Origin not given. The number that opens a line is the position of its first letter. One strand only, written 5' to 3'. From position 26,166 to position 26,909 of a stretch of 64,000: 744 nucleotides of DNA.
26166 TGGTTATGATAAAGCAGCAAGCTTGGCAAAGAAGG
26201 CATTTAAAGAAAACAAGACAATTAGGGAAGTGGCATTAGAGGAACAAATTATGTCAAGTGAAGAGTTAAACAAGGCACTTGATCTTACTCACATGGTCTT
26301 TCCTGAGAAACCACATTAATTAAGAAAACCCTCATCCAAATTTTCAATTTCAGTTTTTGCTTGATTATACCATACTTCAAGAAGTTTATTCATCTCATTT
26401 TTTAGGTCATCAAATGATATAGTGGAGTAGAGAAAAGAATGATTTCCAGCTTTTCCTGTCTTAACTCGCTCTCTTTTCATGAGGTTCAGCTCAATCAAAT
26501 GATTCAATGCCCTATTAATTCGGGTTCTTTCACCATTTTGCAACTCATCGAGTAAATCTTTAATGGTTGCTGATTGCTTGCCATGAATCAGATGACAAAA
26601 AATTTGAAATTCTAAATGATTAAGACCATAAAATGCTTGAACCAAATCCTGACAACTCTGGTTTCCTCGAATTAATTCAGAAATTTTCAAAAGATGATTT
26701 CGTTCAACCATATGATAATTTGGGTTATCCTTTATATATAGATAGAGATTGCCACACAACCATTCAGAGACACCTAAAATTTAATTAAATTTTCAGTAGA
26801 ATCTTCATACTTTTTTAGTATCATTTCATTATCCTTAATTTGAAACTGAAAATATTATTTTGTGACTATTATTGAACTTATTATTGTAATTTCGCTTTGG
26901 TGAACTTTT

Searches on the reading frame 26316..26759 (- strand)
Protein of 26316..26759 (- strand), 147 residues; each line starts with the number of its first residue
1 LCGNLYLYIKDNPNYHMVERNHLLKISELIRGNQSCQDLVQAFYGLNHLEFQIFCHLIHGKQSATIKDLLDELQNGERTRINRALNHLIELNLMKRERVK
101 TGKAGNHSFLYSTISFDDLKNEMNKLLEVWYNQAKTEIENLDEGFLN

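Call 16: search_protein_families(library=ncbifam, proteins=[window:26316-26759:-])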
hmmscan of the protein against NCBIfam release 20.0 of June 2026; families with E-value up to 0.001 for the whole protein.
window:26316-26759:- (147 aa): 3 families
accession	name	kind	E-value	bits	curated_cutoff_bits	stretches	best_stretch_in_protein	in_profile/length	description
NF053606.1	Sta1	subfamily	6.6e-17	61.4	80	1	35-129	7-99/100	Sta1 family transcriptional regulator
NF040939.2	trans_reg_lrs14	equivalog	2.3e-14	53.3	90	1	35-125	8-97/103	Lrs14 family HTH-type transcriptional regulator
TIGR01889.1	Staph_reg_Sar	paralog_domain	0.00091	19.5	62.6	0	34-100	11-79/109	staphylococcal accessory regulator family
